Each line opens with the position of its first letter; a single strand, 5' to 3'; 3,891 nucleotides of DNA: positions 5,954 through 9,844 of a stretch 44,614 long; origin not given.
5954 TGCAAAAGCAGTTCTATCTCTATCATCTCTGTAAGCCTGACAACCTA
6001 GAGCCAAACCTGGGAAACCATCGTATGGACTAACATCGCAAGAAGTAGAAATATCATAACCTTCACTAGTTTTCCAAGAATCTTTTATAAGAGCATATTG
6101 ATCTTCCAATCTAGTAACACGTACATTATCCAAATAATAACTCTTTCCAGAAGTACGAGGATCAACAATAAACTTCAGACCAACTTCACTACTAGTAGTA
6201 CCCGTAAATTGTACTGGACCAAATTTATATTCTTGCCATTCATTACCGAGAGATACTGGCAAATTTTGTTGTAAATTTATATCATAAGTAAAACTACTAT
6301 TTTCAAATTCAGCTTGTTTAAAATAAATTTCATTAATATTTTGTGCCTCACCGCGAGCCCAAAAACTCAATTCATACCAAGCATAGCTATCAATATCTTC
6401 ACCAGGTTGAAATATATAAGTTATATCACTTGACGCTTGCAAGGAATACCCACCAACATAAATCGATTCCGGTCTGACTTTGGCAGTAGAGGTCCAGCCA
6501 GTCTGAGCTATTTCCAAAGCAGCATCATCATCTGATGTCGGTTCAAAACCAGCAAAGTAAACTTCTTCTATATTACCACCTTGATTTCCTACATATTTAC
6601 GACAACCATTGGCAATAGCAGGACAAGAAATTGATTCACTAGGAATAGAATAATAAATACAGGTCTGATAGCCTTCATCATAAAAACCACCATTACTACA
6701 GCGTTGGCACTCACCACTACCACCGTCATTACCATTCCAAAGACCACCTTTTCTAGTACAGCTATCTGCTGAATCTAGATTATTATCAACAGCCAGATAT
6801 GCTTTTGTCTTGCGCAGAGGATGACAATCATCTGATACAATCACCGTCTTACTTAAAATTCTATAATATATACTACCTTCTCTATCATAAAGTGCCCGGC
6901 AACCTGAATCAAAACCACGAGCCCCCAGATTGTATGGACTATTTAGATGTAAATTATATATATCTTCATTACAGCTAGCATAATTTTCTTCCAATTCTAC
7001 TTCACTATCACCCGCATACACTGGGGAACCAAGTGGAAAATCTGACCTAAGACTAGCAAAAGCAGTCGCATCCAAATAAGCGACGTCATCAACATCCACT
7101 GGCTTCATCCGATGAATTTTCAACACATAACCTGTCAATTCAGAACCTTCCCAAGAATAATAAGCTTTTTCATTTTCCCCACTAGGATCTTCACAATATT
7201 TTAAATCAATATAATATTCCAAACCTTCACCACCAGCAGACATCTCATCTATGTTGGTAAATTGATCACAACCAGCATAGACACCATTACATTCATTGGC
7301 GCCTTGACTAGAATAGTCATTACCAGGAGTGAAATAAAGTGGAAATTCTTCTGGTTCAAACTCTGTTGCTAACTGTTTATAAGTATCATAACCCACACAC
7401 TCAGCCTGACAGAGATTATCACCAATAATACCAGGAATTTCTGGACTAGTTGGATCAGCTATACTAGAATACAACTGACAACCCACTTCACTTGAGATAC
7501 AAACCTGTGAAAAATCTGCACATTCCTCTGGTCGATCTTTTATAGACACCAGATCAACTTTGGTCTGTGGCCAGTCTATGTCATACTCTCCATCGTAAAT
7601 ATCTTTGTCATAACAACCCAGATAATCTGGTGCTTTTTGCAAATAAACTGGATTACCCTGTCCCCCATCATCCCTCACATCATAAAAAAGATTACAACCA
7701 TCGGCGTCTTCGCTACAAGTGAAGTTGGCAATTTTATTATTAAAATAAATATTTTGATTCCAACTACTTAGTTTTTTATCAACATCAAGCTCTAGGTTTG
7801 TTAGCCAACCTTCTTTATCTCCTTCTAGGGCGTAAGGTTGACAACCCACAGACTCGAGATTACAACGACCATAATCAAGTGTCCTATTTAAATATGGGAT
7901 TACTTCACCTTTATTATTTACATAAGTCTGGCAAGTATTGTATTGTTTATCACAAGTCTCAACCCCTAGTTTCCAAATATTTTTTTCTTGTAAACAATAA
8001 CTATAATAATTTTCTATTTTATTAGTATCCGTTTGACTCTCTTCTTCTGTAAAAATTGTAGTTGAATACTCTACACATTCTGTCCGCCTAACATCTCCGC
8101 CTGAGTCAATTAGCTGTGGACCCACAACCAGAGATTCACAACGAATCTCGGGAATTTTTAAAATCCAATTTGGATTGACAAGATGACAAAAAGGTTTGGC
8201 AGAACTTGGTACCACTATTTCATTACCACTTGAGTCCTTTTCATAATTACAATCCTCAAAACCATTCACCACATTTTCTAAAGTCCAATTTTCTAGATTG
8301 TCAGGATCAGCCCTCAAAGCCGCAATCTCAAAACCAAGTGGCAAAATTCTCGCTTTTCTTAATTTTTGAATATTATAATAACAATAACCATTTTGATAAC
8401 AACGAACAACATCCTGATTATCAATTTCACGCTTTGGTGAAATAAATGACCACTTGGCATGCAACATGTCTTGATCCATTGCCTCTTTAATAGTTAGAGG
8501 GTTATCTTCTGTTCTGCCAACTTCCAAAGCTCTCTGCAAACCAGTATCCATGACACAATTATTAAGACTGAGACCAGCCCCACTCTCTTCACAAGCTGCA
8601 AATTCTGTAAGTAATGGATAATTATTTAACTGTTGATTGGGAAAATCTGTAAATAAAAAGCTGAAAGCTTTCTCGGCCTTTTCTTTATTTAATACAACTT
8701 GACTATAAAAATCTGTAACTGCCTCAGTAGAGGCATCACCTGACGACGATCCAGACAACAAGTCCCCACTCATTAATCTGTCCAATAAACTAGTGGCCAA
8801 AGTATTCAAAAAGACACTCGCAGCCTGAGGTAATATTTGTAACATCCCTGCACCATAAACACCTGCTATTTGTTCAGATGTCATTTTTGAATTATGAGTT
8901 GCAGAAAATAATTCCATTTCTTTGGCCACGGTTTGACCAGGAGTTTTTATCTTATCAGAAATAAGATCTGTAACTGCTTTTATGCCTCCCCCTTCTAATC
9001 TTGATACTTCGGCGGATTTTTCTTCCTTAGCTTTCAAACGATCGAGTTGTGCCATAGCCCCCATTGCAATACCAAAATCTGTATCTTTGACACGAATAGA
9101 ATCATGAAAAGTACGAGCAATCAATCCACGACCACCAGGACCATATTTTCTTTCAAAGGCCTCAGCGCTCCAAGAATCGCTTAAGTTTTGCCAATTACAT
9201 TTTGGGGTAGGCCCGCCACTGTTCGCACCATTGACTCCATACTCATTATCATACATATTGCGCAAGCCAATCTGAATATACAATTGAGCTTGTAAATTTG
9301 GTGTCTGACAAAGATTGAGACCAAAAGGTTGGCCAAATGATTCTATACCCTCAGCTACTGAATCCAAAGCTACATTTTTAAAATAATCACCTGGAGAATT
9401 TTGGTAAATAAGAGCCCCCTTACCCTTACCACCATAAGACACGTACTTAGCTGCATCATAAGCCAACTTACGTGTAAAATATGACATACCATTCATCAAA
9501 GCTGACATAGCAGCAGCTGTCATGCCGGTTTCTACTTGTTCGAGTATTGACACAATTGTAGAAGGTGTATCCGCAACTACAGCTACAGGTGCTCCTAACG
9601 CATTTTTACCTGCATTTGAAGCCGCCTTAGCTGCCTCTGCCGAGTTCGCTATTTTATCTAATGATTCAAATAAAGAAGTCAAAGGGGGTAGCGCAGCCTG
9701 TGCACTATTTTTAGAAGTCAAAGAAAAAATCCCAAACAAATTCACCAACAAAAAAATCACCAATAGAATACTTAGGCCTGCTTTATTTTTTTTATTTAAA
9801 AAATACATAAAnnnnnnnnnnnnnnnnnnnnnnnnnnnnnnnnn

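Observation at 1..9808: The ORF-empty 9.8 kb is one giant open reading frame for a secreted Cys-rich protein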

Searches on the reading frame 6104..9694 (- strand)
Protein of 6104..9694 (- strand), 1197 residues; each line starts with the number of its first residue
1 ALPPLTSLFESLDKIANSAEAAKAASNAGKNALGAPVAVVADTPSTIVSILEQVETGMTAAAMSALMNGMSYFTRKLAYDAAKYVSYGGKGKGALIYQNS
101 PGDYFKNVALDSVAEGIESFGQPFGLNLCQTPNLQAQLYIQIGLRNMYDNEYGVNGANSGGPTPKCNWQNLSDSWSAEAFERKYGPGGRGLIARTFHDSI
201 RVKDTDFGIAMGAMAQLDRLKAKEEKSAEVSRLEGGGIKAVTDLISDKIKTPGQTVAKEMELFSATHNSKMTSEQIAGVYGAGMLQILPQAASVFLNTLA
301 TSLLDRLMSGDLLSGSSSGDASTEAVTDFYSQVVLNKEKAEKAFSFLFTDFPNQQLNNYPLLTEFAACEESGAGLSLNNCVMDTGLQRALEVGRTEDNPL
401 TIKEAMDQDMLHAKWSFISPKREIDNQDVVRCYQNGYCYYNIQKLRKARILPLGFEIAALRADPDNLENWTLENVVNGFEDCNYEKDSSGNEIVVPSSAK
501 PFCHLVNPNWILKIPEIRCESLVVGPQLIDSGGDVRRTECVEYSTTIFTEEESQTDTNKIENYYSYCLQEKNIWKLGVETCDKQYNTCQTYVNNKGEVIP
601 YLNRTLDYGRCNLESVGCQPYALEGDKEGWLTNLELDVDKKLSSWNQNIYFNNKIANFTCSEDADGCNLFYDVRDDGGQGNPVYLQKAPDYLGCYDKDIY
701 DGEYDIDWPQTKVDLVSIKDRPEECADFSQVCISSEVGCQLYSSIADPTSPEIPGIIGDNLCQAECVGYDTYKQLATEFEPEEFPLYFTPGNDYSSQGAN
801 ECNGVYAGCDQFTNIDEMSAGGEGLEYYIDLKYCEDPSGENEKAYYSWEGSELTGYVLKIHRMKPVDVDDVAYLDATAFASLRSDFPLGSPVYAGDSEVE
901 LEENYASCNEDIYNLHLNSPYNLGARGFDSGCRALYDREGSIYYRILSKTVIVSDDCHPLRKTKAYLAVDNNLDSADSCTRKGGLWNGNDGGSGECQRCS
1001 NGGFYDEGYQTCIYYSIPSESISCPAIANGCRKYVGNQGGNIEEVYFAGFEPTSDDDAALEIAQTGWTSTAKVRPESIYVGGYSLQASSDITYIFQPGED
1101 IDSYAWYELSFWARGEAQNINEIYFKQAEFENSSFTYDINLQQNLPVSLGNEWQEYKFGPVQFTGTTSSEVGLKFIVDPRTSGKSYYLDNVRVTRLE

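Call 50: predict_structure(alignment_id=A4)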
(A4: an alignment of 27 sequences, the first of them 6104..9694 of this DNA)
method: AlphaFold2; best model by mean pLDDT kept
length: 1197 residues; sequences in the alignment: 27
mean_pLDDT: 59.3   pTM: 0.35
mean pLDDT of the five models: 59.3, 58.2, 56.7, 56.3, 55.0
residues with pLDDT >= 90: 126; 70-90: 362; 50-70: 172; < 50: 537
segments of 3 or more residues with pLDDT < 50: 1-69, 71-76, 80-102, 123-126, 132-164, 189-221, 226-257, 259-358, 371-377, 519-524, 531-533, 539-593, 595-655, 662-670, 681-690, 708-716, 724-770, 791-799, 1037-1041
pLDDT, mean of each block of 10 residues (from residue 1): 36 35 31 31 37 41 45 48 42 37 53 56 54 37 30 31 45 59 53 39 31 40 48 36 32 42 36 29 31 37 35 28 30 33 34 44 69 50 83 74 87 89 73 80 80 85 85 88 68 68 81 63 50 48 41 32 35 31 31 45 30 24 30 38 31 44 43 53 42 56 49 45 44 27 34 34 43 76 62 45 77 80 81 89 90 78 90 67 81 83 87 83 69 92 92 92 82 81 83 80 84 90 86 61 80 85 84 83 89 85 86 92 84 77 84 86 83 90 88 83
secondary structure, 60 per line:
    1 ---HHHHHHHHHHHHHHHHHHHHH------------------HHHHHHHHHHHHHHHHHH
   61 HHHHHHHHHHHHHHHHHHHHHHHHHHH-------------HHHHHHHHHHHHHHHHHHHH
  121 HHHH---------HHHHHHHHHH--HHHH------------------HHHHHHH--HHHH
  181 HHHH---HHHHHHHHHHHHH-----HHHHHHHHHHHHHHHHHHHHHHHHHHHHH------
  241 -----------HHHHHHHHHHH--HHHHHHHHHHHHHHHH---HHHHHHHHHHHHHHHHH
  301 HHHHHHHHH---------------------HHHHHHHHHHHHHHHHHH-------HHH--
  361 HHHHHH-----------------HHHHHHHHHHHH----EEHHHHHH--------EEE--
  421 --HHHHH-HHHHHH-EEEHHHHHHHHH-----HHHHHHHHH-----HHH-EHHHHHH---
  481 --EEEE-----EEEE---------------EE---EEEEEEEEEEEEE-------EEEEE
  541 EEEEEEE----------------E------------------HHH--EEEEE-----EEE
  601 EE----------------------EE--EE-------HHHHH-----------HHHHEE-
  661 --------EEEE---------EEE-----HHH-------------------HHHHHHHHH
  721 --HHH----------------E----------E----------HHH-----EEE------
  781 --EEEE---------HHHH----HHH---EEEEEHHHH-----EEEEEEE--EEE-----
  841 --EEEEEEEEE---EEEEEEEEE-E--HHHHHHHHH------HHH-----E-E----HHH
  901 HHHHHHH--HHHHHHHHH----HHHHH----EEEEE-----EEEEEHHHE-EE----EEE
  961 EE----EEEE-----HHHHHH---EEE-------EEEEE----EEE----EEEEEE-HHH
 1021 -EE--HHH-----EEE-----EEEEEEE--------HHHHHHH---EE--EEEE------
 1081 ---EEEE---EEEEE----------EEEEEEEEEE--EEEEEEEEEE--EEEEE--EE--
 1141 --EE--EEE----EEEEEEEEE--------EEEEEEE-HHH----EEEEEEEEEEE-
elements in order (helices of 4 or more, strands of 3 or more residues): H4-24 H43-87 H101-124 H134-143 H146-149 H168-174 H177-184 H188-200 H206-234 H252-262 H265-280 H284-309 H331-348 H361-366 H384-395 H402-407 E416-418 H423-427 H429-434 E436-438 H439-447 H453-461 H472-477 E483-486 E492-495 E516-528 E536-547 E588-592 E598-602 H638-642 H654-657 E669-672 E682-684 H712-720 E772-774 E783-786 H796-799 E810-814 H815-818 E824-830 E833-835 E843-851 E855-863 H868-876 H898-907 H910-918 H923-927 E932-936 E942-946 E958-962 E967-970 H976-981 E985-987 E995-999 E1004-1006 E1011-1016 E1034-1036 E1042-1048 H1057-1063 E1071-1074 E1084-1087 E1091-1095 E1106-1115 E1118-1127 E1130-1134 E1147-1149 E1154-1162 E1171-1177 E1186-1196

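Call 53: fold_search(model_id=the predicted structure, library=pdb)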
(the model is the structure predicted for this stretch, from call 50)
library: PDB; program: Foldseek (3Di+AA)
matches with E <= 10: 1083; with E <= 0.001: 172
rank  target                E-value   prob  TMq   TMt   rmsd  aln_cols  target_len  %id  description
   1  6qev_B                3.9e-08  1.00  0.09  0.08  22.6       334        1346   12  EngBF DARPin Fusion 4b B6 (released 2019-11-06)
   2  8a1a_A                5.3e-08  1.00  0.09  0.08  22.1       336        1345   11  Structure of a leucinostatin derivative determined by host lattice display : L1F11V1 construct (released 2022-12-07)
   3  2zxq                  6.9e-08  1.00  0.09  0.09  21.5       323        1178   12  Crystal structure of endo-alpha-N-acetylgalactosaminidase from Bifidobacterium longum (EngBF) (released 2009-06-16)
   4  8a19_A                7.2e-08  1.00  0.09  0.08  22.4       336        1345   12  Structure of a leucinostatin derivative determined by host lattice display : L1E4V1 construct (released 2022-12-07)
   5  6qfk_A                8.9e-08  1.00  0.09  0.08  21.9       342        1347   11  EngBF DARPin Fusion 4b G10 (released 2019-11-06)
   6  6sh9_B                1.4e-07  1.00  0.09  0.08  22.3       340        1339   11  EngBF DARPin Fusion 4b D12 (released 2019-11-06)
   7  6qep                  1.4e-07  1.00  0.09  0.08  21.7       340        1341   11  EngBF DARPin Fusion 4b H14 (released 2019-11-06)
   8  6qfo                  7.2e-07  1.00  0.09  0.08  22.6       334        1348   12  EngBF DARPin Fusion 9b 3G124 (released 2019-11-06)
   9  4xup_C                1.1e-06  1.00  0.10  0.63   4.5       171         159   15  Structure of the N-terminal CBM22-1-CBM22-2 tandem domain from Paenibacillus barcinonensis Xyn10C (released 2015-06-03)
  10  8ic1_A                1.1e-06  1.00  0.10  0.23  18.8       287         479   11  endo-alpha-D-arabinanase EndoMA1 D51N mutant from Microbacterium arabinogalactanolyticum in complex with arabinooligos (released 2023-08-16)
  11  4xuo_A                1.3e-06  1.00  0.10  0.63   6.4       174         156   15  Structure of the CBM22-1 xylan-binding domain from Paenibacillus barcinonensis Xyn10C (released 2015-06-03)
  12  4xup_E                1.7e-06  1.00  0.10  0.63   4.4       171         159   15  Structure of the N-terminal CBM22-1-CBM22-2 tandem domain from Paenibacillus barcinonensis Xyn10C (released 2015-06-03)
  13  8xmz_A                2.3e-06  1.00  0.09  0.62   5.5       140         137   17  Crystal structure of a novel porphyran-binding carbohydrate binding module (released 2024-01-17)
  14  4bj0_A                4.4e-06  1.00  0.09  0.54   4.5       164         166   14  Xyloglucan binding module (CBM4-2 X2-L110F) in complex with branched xyloses (released 2014-04-23)
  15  9jsi_A                4.4e-06  1.00  0.10  0.24  22.5       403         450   10  Clostridium perfringens iota toxin pore Ib in prepore II state (released 2025-05-14)
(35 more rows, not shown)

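Call 73: fold_search(model_id=the predicted structure, library=viral)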
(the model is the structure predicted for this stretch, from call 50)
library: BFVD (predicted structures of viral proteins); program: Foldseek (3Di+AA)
matches with E <= 10: 624; with E <= 0.001: 101
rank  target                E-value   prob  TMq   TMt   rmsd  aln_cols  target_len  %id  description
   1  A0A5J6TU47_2          1.4e-06  1.00  0.10  0.08  32.4       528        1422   11  (no name in the UniProt tables at hand)
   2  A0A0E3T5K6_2          1.5e-06  1.00  0.08  0.10   6.7       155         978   15  Tail fiber [Bacillus phage Stills]
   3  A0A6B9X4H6            2.2e-06  1.00  0.10  0.12  25.0       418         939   10  BIG2 domain-containing protein [Escherichia phage alia]
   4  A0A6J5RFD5            3.2e-06  1.00  0.10  0.22   4.3       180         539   13  Baseplate protein J-like [uncultured Caudovirales phage]
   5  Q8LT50                4.1e-06  1.00  0.11  0.13  23.1       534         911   10  Uncharacterized protein [Vibrio phage VpV262]
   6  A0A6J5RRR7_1          4.3e-06  0.99  0.09  0.10  27.0       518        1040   11  Peptidase S74 domain-containing protein [uncultured Caudovirales phage]
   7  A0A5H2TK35            6.2e-06  1.00  0.09  0.10   4.3       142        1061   15  (no name in the UniProt tables at hand)
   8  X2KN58                1.3e-05  1.00  0.10  0.19  12.9       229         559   12  Minor tail protein [Mycobacterium phage Hawkeye]
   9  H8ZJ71                1.6e-05  1.00  0.10  0.14  26.5       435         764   10  (no name in the UniProt tables at hand)
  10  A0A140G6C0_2          1.7e-05  0.99  0.10  0.13  29.9       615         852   10  Minor tail protein [Arthrobacter phage KellEzio]
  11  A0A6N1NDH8            1.9e-05  1.00  0.08  0.32   4.1       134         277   19  Putative ORFan [Tupanvirus deep ocean]
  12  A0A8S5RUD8            1.9e-05  1.00  0.09  0.25   7.9       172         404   14  (no name in the UniProt tables at hand)
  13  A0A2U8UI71            2.5e-05  0.96  0.08  0.08  40.0       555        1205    9  (no name in the UniProt tables at hand)
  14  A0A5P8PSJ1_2          3.0e-05  1.00  0.10  0.10   4.1       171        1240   12  Tail protein [Acinetobacter phage VB_ApiP_XC38]
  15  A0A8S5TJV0            3.1e-05  0.99  0.06  0.09  17.0       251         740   11  Uncharacterized protein [CrAss-like virus sp. ctyM420]
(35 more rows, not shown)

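Call 83: search_protein_representatives(protein=window:6104-9694:-)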
Query: 1197 residues. Proteins with E-value up to 0.001 (for the whole library): 1333; up to 1e-10: 1245; up to 1e-30: 1047. The best 150 are listed.
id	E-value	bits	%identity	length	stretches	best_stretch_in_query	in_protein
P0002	0.0e+00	1176.2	51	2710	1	38-1197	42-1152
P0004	0.0e+00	1174.4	51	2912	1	51-1197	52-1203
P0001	0.0e+00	1143.3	51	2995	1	58-1197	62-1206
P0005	0.0e+00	1077.3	49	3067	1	52-1196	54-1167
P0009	0.0e+00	1064.9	48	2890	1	57-1195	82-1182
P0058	0.0e+00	1043.6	46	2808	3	30-704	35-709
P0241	0.0e+00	1035.9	48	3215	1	18-1197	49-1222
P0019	0.0e+00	1021.0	45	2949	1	33-1196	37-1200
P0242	0.0e+00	1017.2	48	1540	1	37-1194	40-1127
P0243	0.0e+00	1014.2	46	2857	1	31-1195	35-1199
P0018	2.7e-297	1005.9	44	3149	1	19-1194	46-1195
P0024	9.0e-297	1004.2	45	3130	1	19-1195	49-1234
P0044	7.6e-296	1001.1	45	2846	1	30-1195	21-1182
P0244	2.1e-293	993.0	45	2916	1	34-1195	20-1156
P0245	3.6e-293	992.3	45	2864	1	32-1197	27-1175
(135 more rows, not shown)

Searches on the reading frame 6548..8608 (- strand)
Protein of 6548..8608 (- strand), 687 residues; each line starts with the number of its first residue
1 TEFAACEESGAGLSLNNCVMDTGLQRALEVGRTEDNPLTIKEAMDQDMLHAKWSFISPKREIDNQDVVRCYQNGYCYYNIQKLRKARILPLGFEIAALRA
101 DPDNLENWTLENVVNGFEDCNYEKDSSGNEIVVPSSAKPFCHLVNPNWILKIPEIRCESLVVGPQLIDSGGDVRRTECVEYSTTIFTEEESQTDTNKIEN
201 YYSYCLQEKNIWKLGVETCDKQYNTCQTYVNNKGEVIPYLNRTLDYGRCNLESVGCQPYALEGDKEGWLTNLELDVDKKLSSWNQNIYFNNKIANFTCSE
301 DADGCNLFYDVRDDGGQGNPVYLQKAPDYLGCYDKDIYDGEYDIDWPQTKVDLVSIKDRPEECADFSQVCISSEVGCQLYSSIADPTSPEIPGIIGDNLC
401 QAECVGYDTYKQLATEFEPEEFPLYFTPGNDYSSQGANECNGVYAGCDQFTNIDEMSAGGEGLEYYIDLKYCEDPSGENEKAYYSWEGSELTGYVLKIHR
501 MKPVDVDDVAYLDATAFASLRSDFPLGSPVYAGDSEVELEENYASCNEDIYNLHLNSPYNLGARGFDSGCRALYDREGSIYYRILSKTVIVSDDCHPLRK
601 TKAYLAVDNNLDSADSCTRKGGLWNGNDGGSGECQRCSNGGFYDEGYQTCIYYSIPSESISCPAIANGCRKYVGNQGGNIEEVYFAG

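Call 103: search_solved_structures(query=window:6548-8608:-, max_evalue=10)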
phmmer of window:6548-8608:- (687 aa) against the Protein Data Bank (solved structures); distinct sequences matched with E-value up to 10: 0.

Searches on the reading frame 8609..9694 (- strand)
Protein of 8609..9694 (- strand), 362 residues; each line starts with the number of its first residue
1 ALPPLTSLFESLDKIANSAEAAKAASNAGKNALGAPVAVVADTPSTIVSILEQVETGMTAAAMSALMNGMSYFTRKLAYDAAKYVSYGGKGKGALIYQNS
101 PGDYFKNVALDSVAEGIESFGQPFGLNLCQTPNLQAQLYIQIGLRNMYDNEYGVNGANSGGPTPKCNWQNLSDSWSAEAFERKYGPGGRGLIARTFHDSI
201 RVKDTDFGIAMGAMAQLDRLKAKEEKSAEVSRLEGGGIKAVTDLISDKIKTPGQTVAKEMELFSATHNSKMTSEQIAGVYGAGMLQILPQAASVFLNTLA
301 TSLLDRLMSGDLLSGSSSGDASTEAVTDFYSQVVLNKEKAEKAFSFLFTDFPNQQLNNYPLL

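Call 102: search_solved_structures(query=window:8609-9694:-, max_evalue=10)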
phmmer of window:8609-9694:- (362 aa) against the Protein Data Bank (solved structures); distinct sequences matched with E-value up to 10: 0.
